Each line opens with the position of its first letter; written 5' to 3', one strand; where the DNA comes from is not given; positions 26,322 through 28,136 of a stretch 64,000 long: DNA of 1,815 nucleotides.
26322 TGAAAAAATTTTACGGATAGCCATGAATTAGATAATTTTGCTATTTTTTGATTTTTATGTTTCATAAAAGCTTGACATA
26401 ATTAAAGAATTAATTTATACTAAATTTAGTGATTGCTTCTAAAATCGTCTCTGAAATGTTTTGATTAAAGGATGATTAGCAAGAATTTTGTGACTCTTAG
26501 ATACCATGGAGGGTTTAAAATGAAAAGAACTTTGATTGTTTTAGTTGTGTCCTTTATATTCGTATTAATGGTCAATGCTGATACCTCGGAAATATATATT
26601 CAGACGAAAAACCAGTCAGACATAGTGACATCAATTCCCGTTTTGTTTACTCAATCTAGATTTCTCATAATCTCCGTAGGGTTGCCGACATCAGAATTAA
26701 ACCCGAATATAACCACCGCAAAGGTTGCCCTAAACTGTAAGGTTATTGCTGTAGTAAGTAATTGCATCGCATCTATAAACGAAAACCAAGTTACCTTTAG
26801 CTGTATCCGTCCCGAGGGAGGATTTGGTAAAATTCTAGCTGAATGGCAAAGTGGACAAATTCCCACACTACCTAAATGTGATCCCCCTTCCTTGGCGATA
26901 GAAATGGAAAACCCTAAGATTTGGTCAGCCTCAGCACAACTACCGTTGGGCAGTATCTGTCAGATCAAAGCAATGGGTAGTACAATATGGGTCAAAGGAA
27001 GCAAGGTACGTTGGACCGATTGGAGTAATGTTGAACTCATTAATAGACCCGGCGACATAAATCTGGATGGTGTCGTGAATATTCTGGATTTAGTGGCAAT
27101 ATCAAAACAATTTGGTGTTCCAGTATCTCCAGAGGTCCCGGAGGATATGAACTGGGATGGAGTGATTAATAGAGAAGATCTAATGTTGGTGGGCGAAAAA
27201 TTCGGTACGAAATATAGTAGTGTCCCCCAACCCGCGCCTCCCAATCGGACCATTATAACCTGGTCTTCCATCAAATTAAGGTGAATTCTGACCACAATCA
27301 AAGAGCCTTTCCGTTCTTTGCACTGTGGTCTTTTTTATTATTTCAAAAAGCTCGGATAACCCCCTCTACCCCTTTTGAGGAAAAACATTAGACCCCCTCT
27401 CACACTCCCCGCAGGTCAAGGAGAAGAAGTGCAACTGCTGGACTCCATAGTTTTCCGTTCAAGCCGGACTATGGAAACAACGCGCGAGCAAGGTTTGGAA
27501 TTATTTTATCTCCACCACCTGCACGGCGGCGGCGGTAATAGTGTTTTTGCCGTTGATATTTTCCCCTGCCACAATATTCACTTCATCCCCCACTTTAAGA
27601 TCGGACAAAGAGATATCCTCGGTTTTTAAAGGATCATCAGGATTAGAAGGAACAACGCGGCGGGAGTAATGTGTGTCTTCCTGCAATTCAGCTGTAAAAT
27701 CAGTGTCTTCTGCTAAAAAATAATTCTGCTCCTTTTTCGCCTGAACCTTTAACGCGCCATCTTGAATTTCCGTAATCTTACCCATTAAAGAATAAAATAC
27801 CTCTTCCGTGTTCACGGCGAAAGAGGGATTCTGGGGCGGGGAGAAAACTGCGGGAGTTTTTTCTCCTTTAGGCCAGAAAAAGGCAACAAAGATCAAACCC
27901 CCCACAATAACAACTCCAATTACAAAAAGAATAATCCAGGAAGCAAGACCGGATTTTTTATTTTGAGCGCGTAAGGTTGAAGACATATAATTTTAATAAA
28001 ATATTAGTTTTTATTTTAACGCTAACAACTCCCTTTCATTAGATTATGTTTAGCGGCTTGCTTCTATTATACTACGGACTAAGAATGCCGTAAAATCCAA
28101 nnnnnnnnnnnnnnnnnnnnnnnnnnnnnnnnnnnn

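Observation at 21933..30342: Accessory cell-surface island: recently homogenised Cys-rich Fn3 paralogs, dockerin-like and PKD-like proteins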

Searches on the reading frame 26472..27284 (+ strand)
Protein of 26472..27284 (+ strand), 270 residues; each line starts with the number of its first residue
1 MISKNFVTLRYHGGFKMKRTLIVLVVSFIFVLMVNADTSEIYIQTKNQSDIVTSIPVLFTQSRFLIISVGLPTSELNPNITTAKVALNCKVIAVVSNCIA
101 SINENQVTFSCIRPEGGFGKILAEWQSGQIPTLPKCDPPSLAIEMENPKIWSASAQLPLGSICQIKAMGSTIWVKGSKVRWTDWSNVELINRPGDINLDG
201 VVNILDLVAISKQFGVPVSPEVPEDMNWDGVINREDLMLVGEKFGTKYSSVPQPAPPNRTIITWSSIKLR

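Call 3: search_protein_families(library=pfam, proteins=[window:26472-27284:+], max_evalue=0.1)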
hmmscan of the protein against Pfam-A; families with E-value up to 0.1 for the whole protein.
window:26472-27284:+ (270 aa): 1 family
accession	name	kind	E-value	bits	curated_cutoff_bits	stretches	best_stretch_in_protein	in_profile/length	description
PF00404.24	Dockerin_1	-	1.1e-07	32.4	22.9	1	193-241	1-53/57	Dockerin type I domain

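Call 13: search_protein_families(library=ncbifam, proteins=[window:26472-27284:+], max_evalue=0.1)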
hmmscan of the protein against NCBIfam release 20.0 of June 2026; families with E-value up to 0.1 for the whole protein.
window:26472-27284:+ (270 aa): 0 families

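Call 110: search_protein_families(library=padloc, proteins=[window:26472-27284:+], max_evalue=0.01)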
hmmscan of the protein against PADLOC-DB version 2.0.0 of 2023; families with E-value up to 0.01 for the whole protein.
window:26472-27284:+ (270 aa): 0 families

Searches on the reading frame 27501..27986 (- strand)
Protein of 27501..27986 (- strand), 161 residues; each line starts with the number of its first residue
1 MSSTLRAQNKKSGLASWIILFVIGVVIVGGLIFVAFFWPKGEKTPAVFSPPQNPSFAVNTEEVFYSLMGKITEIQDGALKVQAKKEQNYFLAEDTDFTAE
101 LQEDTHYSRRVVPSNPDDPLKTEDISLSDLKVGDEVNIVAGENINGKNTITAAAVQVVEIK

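Call 3: search_protein_families(library=pfam, proteins=[window:27501-27986:-], max_evalue=0.1)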
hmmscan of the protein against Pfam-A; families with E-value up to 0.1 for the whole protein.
window:27501-27986:- (161 aa): 2 families
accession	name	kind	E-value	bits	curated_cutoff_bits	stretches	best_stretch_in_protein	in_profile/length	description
PF20814.2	CAA3_Cox_suIV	-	0.023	15.5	27.5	1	17-36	3-22/64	CAA3-type cytochrome c oxidase subunit IV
PF18914.6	DUF5666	-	0.068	13.9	27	0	69-152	2-56/60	Domain of unknown function (DUF5666)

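Call 13: search_protein_families(library=ncbifam, proteins=[window:27501-27986:-], max_evalue=0.1)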
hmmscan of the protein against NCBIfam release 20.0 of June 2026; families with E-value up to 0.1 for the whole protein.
window:27501-27986:- (161 aa): 4 families
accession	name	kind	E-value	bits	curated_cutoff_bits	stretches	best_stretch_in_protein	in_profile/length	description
NF033486.1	harvest_ssl1498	equivalog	0.013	15.4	45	1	16-37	30-51/53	photosystem II assembly protein Psb34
NF041553.1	CBO2463_dom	subfamily_domain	0.022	14.5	50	0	67-84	8-25/60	CBO2463/CBO2479 domain-containing protein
NF045534.1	small_EYxxD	equivalog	0.061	13.1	29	1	17-42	10-34/37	EYxxD motif small membrane protein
NF047981.1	RC1041_fam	subfamily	0.073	12.8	90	0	7-38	14-43/57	RC1041 family protein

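Call 110: search_protein_families(library=padloc, proteins=[window:27501-27986:-], max_evalue=0.01)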
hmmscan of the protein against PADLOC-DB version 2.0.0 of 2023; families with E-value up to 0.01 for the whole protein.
window:27501-27986:- (161 aa): 0 families
